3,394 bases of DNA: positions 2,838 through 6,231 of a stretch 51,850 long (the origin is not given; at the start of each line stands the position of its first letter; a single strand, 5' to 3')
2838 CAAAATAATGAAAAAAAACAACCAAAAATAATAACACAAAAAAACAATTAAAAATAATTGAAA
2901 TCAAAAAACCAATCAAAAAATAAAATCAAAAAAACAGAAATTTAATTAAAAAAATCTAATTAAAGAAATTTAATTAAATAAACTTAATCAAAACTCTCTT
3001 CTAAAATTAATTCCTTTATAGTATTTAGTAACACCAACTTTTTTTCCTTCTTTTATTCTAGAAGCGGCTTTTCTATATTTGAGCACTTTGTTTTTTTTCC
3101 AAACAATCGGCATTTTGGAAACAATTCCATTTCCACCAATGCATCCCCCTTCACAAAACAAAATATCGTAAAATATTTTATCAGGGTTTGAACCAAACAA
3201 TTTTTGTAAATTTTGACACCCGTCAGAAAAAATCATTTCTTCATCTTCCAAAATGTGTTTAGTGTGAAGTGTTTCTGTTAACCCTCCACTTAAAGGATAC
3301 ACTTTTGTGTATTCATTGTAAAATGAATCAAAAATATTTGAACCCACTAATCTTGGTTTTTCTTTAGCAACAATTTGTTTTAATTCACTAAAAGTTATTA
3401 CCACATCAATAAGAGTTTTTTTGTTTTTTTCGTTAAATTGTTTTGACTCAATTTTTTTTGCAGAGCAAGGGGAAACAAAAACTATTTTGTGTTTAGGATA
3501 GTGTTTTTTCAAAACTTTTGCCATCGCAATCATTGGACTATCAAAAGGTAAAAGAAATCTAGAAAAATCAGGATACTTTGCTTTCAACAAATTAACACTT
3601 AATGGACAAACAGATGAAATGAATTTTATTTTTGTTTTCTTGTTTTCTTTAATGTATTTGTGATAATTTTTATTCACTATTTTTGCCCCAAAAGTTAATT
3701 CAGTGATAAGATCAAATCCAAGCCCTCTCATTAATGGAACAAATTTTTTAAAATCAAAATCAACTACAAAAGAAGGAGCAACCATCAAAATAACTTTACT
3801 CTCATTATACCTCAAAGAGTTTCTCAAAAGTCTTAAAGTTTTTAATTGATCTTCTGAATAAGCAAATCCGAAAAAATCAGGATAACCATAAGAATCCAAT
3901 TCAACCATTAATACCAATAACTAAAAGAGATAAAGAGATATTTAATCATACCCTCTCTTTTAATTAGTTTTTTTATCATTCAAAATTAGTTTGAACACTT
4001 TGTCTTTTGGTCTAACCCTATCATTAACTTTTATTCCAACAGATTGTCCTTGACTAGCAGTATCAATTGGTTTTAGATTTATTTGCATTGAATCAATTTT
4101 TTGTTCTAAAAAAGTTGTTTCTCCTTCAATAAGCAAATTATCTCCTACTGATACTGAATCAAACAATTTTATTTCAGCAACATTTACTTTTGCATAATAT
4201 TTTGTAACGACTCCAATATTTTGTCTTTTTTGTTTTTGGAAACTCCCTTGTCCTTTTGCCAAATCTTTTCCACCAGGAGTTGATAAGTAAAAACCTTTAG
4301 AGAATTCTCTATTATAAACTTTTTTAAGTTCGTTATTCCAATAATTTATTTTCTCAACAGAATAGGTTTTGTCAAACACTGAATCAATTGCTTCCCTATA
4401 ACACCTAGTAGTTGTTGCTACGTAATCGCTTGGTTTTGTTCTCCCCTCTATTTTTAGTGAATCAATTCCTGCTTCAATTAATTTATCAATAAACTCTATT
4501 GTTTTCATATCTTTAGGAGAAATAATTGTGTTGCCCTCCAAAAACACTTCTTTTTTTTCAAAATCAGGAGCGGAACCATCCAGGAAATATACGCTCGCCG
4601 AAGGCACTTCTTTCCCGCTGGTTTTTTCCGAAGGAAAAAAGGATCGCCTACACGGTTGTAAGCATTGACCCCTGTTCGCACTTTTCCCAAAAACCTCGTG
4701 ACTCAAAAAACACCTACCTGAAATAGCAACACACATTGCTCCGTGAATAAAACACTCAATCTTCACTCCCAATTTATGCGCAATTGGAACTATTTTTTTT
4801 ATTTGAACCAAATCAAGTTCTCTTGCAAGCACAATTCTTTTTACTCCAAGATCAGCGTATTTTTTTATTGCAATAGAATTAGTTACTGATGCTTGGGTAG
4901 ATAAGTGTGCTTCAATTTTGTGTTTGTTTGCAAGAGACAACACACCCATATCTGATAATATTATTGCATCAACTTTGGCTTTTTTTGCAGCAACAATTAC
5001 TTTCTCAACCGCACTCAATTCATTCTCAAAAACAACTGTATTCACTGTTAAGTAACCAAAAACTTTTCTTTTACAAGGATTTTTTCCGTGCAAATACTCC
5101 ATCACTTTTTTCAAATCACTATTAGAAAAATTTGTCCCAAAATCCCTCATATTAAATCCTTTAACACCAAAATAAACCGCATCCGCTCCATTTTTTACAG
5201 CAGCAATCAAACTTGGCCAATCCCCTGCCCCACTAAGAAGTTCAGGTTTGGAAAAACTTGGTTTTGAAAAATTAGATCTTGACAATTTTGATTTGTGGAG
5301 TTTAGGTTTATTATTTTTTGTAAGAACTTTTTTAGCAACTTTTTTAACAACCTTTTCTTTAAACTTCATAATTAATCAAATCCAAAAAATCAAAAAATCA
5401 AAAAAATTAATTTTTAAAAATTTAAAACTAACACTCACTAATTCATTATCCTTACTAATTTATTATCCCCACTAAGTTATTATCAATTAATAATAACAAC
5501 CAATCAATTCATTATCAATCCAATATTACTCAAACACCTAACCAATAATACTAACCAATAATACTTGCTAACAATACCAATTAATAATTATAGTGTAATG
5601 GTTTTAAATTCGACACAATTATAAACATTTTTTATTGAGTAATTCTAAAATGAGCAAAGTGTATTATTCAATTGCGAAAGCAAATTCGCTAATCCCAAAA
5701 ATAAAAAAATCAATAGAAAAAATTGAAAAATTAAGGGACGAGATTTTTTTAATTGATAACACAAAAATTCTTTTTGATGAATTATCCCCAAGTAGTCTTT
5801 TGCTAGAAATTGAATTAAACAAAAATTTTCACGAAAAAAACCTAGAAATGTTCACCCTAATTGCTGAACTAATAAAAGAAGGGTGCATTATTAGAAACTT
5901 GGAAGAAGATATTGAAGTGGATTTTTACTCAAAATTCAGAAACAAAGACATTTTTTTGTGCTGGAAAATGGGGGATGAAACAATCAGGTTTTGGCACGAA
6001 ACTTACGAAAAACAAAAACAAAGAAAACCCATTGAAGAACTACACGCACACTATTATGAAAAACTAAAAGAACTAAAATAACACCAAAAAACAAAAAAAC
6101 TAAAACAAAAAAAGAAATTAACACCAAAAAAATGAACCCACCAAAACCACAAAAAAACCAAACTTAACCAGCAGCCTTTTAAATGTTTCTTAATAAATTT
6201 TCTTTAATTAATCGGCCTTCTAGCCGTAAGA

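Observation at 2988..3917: H-domain-only (309 aa) [FeFe]-hydrogenase-like protein in a DPANN-like archaeon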

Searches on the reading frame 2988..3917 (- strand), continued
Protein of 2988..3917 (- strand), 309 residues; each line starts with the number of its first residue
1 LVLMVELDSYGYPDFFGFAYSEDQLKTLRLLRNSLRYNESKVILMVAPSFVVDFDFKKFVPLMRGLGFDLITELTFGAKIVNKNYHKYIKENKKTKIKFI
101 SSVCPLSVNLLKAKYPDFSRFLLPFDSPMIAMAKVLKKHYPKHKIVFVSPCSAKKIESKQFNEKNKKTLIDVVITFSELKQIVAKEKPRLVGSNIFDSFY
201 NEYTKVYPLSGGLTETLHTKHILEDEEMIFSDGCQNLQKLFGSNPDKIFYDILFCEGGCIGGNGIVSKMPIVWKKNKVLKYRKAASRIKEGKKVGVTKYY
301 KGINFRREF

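Call 34: predict_structure(alignment_id=A1)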
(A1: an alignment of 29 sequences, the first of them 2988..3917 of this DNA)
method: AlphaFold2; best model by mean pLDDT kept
length: 309 residues; sequences in the alignment: 29
mean_pLDDT: 86.5   pTM: 0.87
mean pLDDT of the five models: 86.5, 86.4, 86.1, 85.5, 84.6
residues with pLDDT >= 90: 198; 70-90: 70; 50-70: 17; < 50: 24
segments of 3 or more residues with pLDDT < 50: 1-6, 8-16, 201-205, 292-295
pLDDT, mean of each block of 10 residues (from residue 1): 44 56 97 94 95 94 97 89 93 92 91 91 95 93 97 94 91 97 96 79 52 83 92 88 93 90 93 91 76 61 87
secondary structure, 60 per line:
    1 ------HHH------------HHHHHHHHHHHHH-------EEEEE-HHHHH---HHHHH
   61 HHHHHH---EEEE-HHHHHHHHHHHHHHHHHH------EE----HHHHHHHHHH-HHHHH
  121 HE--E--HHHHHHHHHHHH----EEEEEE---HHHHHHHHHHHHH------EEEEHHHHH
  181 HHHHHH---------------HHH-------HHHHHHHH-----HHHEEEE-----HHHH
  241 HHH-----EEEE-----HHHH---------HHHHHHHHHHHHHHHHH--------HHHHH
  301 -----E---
elements in order: H22-34 E42-46 H48-52 H56-66 E70-73 H75-92 H105-114 H116-121 H128-139 E144-149 H153-165 E172-175 H176-186 H212-219 E228-231 H237-243 E249-252 H258-261 H271-287 H296-300

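Call 38: fold_search(model_id=the predicted structure, library=pdb)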
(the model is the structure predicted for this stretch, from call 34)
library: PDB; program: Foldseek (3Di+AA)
matches with E <= 10: 1117; with E <= 0.001: 72
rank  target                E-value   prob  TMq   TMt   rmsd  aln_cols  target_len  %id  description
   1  9f46_A                2.3e-15  1.00  0.72  0.38   4.4       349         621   20  crystal structure of apo-[FeFe]-hydrogenase CbA5H from Clostridium beijerinckii (released 2024-12-18)
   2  7p5h_A                2.6e-15  1.00  0.75  0.44   4.0       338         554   21  TmHydABC- D2 map (released 2022-09-14)
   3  9f46_B                4.4e-15  1.00  0.72  0.38   4.1       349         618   20  crystal structure of apo-[FeFe]-hydrogenase CbA5H from Clostridium beijerinckii (released 2024-12-18)
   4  6ttl_A                8.5e-15  1.00  0.72  0.48   5.2       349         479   21  crystal structure of [FeFe]-hydrogenase CbA5H (partial) from Clostridium beijerinckii in Hinact state (released 2020-12-09)
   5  8a6t_A                9.5e-15  1.00  0.72  0.40   4.7       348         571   18  Cryo-EM structure of the electron bifurcating Fe-Fe hydrogenase HydABC complex from Thermoanaerobacter kivui in the re (released 2023-02-15)
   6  6gly_B                1.1e-14  1.00  0.71  0.41   5.2       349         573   21  [FeFe]-hydrogenase CpI from Clostridium pasteurianum, variant C299A (released 2018-11-07)
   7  6yf4_B                1.2e-14  1.00  0.71  0.41   5.2       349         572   21  [FeFe]-hydrogenase I from Clostridium pasteurianum (CpI), variant E279D (released 2020-09-02)
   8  7p8n_a                1.3e-14  1.00  0.74  0.37   4.3       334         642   21  TmHydABC- T. maritima hydrogenase with bridge closed (released 2022-09-14)
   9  8cjy_B                1.4e-14  1.00  0.71  0.41   5.2       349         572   21  [FeFe]-hydrogenase CpI from Clostridium pasteurianum, variant S357T (released 2023-10-25)
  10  5la3_B                2.0e-14  1.00  0.72  0.41   5.2       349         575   22  [FeFe]-hydrogenase CpI from Clostridium pasteurianum, variant E279A (released 2017-06-21)
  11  8zqd_A                2.5e-14  1.00  0.74  0.39   4.6       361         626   19  Anaerobically isolated active [FeFe]-hydrogenase CbA5H (released 2025-01-01)
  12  5byr_A                2.8e-14  1.00  0.73  0.42   4.7       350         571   21  Semisynthetic [FeFe]-hydrogenase CpI with propane-dithiolato-bridged [2Fe] cofactor (released 2015-11-11)
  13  6gm8_B                2.8e-14  1.00  0.72  0.41   5.1       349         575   22  [FeFe]-hydrogenase CpI from Clostridium pasteurianum, variant E282Q (released 2018-11-07)
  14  6gm2_A                3.6e-14  1.00  0.74  0.42   4.7       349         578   21  [FeFe]-hydrogenase CpI from Clostridium pasteurianum, variant E282D (released 2018-11-07)
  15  6yf4_A                3.6e-14  1.00  0.72  0.41   5.2       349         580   21  [FeFe]-hydrogenase I from Clostridium pasteurianum (CpI), variant E279D (released 2020-09-02)
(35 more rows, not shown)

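Call 44: search_protein_families(library=pfam, proteins=[L065:5919-7019:-, L065:8675-9316:-, L065:9356-9874:-, L065:10840-11277:+, L065:11327-13435:-, L065:14289-15986:-, L076:8876-9343:+, L076:10873-12030:+, L076:12220-13446:+, L076:14240-15265:+], max_evalue=0.0001)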
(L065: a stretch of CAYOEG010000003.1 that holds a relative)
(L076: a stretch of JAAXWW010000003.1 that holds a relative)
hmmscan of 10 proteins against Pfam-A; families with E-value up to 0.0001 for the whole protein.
L065:5919-7019:- (366 aa): 2 families
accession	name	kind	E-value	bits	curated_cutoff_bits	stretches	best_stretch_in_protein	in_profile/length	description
PF00149.33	Metallophos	-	1.5e-09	39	21.5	1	144-315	3-191/191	Calcineurin-like phosphoesterase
PF12850.12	Metallophos_2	-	2.3e-05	24.9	27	1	152-323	7-127/154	Calcineurin-like phosphoesterase superfamily domain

L065:8675-9316:- (213 aa): 1 family
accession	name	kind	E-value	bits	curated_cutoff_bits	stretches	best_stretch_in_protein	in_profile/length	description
PF11209.13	LmeA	-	1.3e-05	25.8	27.3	1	83-205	95-215/217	LmeA-like phospholipid-binding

L065:9356-9874:- (172 aa): 0 families

L065:10840-11277:+ (145 aa): 3 families
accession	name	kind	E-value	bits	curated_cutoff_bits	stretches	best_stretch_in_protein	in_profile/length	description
PF00383.29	dCMP_cyt_deam_1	-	7.3e-28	96.9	25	1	3-100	6-102/102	Cytidine and deoxycytidylate deaminase zinc-binding region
PF14437.12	MafB19-deam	-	3.6e-27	95.4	27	1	3-111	5-112/142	MafB19-like deaminase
PF14439.12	Bd3614-deam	-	2.2e-05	24.9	38.5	1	27-98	14-88/113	Bd3614-like deaminase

L065:11327-13435:- (702 aa): 5 families
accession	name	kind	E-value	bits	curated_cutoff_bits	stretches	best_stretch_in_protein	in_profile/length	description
PF13549.11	ATP-grasp_5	-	1e-42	146.5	27.6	1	476-698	5-219/221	ATP-grasp domain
PF13607.11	Succ_CoA_lig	-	6.3e-41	139.8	27.4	1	151-285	1-137/138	Succinyl-CoA ligase like flavodoxin domain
PF13380.12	CoA_binding_2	-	4e-24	85.7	22.8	1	9-135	1-115/116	CoA binding domain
PF02629.25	CoA_binding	-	1.2e-13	52.1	22.3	1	7-99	2-97/97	CoA binding domain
PF19045.5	Ligase_CoA_2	-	3e-08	34.3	23.7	1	298-414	2-123/162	Ligase-CoA domain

L065:14289-15986:- (565 aa): 2 families
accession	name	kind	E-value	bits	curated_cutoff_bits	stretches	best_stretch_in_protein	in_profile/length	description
PF01855.24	POR_N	-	6.8e-47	160.6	27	1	217-440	2-224/231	Pyruvate flavodoxin/ferredoxin oxidoreductase, thiamine diP-bdg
PF01558.24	POR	-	1e-32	114.1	27.4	1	14-180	2-172/173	Pyruvate ferredoxin/flavodoxin oxidoreductase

L076:8876-9343:+ (155 aa): 0 families

L076:10873-12030:+ (385 aa): 5 families
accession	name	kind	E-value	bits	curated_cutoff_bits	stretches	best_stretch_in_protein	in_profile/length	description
PF03193.22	RsgA_GTPase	-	1.4e-45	155.7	30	1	109-289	2-173/174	RsgA GTPase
PF01926.29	MMR_HSR1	-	1.6e-06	28.7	21.9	1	226-308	3-84/113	50S ribosome-binding GTPase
PF00005.33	ABC_tran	-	6e-06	27.3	25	1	214-253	3-42/137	ABC transporter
PF00009.33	GTP_EFTU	-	1.7e-05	24.9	26.5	0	130-221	85-184/188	Elongation factor Tu GTP binding domain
PF02421.24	FeoB_N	-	3.8e-05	23.7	27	0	167-218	105-155/156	Ferrous iron transport protein B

L076:12220-13446:+ (408 aa): 1 family
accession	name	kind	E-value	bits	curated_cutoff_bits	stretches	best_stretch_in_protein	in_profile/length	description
PF00999.27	Na_H_Exchanger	-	2.9e-61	207.8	26.2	1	18-401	2-370/375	Sodium/hydrogen exchanger, transmembrane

L076:14240-15265:+ (341 aa): 1 family
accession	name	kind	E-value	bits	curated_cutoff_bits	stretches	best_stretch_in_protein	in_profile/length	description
PF04041.19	Glyco_hydro_130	-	5.3e-52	177.2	26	1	21-334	33-318/320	beta-1,4-mannooligosaccharide phosphorylase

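Call 47: search_solved_structures(query=A1, max_evalue=0.001, show_alignments=4)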
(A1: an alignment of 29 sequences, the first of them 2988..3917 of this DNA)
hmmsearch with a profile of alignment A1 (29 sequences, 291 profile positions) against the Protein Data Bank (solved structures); distinct sequences matched with E-value up to 0.001: 43.
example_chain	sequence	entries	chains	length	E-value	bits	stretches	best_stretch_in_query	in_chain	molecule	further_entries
7p5h_A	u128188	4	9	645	9.4e-26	94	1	37-182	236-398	Fe-hydrogenase, subunit alpha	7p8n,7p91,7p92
7qhf_A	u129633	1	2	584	5.6e-19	71.7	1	37-173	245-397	Iron hydrogenase 1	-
6gm4_A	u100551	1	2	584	8e-19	71.2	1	37-173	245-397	Iron hydrogenase 1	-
8a6t_A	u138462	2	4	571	8.3e-19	71.2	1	45-198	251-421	Electron bifurcating hydrogenase subunit HydA1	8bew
6gm0_A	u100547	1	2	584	9.9e-19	70.9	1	37-173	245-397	Iron hydrogenase 1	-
6gly_A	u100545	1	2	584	1e-18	70.9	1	37-173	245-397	Iron hydrogenase 1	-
6gm8_A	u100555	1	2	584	1.1e-18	70.8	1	37-173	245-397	Iron hydrogenase 1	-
1c4a_A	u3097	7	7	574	1.2e-18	70.7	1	37-173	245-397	PROTEIN (FE-ONLY HYDROGENASE) | PROTEIN (PERIPLASMIC HYDROGENASE 1) | Iron hydrogenase 1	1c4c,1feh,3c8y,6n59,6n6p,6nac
9rj9_A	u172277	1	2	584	1.2e-18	70.6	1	37-173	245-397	Iron hydrogenase 1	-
4xdc_A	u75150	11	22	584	1.2e-18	70.6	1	37-173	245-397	Iron hydrogenase 1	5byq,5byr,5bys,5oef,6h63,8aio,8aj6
4xdd_A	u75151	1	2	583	1.2e-18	70.6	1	37-173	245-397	Iron hydrogenase 1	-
9rjo_A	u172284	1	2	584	1.2e-18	70.6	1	37-173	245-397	Iron hydrogenase 1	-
9rjq_A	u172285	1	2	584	1.3e-18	70.6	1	37-173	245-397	Iron hydrogenase 1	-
6gm2_A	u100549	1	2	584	1.4e-18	70.4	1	37-173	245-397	Iron hydrogenase 1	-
6gm3_A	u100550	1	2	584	1.5e-18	70.3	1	37-173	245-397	Iron hydrogenase 1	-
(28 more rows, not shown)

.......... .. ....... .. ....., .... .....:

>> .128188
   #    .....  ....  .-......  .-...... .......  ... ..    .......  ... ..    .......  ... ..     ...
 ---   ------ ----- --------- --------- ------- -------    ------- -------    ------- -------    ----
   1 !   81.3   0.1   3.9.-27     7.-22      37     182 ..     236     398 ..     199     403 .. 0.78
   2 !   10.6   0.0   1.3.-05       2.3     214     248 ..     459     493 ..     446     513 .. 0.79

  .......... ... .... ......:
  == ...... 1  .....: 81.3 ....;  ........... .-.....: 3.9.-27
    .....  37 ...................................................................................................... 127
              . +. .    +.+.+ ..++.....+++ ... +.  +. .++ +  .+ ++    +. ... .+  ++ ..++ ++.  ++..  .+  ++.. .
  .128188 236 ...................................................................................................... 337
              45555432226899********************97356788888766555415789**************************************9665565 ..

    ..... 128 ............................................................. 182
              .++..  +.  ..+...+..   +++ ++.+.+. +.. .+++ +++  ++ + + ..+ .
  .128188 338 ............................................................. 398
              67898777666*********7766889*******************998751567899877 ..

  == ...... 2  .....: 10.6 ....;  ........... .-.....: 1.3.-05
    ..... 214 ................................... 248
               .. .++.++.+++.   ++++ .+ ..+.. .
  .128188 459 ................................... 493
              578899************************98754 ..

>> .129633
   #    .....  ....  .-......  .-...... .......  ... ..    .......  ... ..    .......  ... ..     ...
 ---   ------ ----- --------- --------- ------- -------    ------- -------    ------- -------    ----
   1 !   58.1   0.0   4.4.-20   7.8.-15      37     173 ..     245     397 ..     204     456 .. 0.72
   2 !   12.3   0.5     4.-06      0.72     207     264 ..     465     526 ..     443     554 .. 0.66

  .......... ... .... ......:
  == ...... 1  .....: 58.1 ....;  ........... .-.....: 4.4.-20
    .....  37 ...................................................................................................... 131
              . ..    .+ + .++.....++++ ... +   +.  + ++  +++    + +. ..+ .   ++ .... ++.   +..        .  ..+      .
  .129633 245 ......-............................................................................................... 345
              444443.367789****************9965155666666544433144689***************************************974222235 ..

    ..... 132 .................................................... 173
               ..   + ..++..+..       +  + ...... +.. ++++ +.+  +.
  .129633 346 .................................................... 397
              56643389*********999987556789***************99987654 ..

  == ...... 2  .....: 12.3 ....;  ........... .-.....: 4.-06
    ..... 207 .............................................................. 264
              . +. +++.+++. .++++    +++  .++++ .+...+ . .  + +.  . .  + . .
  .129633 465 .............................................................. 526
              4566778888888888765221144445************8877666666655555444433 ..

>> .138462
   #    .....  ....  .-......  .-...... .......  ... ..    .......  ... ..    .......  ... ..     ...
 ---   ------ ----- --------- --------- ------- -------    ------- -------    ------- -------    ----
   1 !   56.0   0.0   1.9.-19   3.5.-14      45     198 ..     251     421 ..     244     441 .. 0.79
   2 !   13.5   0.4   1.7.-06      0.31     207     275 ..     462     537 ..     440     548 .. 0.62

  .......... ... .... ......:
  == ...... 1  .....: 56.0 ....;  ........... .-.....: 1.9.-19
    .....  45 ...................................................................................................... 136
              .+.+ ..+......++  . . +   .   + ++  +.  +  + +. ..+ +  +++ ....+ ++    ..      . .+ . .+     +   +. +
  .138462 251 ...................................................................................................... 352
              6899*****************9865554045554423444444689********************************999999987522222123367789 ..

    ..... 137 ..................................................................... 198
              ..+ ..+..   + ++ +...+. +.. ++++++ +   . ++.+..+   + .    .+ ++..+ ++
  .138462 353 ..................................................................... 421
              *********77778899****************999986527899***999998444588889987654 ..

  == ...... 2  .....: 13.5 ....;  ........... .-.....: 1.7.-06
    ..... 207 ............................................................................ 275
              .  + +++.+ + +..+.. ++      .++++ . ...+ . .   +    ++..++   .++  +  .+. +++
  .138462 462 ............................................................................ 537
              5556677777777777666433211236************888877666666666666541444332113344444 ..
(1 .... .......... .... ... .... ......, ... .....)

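Call 55: find_encoding_contigs(protein=P0001, flank=3000, max_places=3)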
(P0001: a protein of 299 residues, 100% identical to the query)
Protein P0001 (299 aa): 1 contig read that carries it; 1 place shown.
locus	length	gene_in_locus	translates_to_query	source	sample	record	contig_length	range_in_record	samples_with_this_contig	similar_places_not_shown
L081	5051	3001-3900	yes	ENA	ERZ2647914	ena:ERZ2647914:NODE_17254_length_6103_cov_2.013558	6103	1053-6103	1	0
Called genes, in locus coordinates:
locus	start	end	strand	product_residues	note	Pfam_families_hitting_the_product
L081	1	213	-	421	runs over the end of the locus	?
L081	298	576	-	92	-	PF01191:RNA_pol_Rpb5_C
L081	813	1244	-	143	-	PF09969:DUF2203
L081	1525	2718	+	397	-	PF01136:Peptidase_U32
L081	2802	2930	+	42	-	-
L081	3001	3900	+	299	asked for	PF02906:Fe_hyd_lg_C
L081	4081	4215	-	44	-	-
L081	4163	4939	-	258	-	PF19656:DUF6159, PF24400:DUF7544 (weak)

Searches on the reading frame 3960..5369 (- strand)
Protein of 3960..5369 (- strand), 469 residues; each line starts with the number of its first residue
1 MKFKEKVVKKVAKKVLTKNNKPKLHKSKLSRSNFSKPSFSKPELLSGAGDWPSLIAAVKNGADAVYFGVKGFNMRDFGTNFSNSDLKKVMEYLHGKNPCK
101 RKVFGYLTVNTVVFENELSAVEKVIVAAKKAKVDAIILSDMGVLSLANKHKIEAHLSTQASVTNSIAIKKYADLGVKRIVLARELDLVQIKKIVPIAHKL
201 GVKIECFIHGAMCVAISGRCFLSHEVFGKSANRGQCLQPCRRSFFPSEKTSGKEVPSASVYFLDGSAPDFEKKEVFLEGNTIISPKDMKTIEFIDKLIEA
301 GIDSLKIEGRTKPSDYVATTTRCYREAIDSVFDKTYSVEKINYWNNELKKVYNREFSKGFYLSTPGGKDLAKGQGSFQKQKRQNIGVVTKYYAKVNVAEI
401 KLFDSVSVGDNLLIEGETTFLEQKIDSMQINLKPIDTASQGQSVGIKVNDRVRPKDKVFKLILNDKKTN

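Call 10: search_protein_families(library=pfam, proteins=[window:3960-5369:-], max_evalue=0.001)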
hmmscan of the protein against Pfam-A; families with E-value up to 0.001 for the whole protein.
window:3960-5369:- (469 aa): 1 family
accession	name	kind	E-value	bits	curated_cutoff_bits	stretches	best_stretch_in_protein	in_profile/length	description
PF01136.24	Peptidase_U32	-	1.3e-76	257.4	22.4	1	119-365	2-231/233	Peptidase family U32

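Call 51: search_protein_families(library=ncbifam, proteins=[window:3960-5369:-], max_evalue=0.001)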
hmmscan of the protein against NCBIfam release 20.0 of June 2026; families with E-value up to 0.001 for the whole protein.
window:3960-5369:- (469 aa): 4 families
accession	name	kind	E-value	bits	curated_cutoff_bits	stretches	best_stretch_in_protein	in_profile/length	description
NF011996.0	PRK15452.1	equivalog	1.7e-61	208.4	534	2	40-246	3-204/449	prephenate-dependent tRNA uridine(34) hydroxylase TrhP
NF047963.1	quinone_UbiU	equivalog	3.6e-52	177.5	440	1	43-352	2-316/331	ubiquinone anaerobic biosynthesis protein UbiU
NF047965.1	quinone_UbiV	equivalog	2e-14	53.8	275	1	83-366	46-290/292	ubiquinone anaerobic biosynthesis protein UbiV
NF011991.0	PRK15447.1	equivalog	7.4e-13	48.6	283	1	108-241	68-197/302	U32 family peptidase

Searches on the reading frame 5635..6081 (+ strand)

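Call 10: search_protein_families(library=pfam, proteins=[window:5635-6081:+], max_evalue=0.001)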
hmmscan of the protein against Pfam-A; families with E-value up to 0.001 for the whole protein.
window:5635-6081:+ (148 aa): 1 family
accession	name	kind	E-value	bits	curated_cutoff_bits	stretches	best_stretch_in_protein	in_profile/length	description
PF09969.14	DUF2203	-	3.4e-19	70.2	24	1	10-133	2-122/122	Uncharacterized conserved protein (DUF2203)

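Call 51: search_protein_families(library=ncbifam, proteins=[window:5635-6081:+], max_evalue=0.001)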
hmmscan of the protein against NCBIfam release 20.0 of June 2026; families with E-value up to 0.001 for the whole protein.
window:5635-6081:+ (148 aa): 0 families
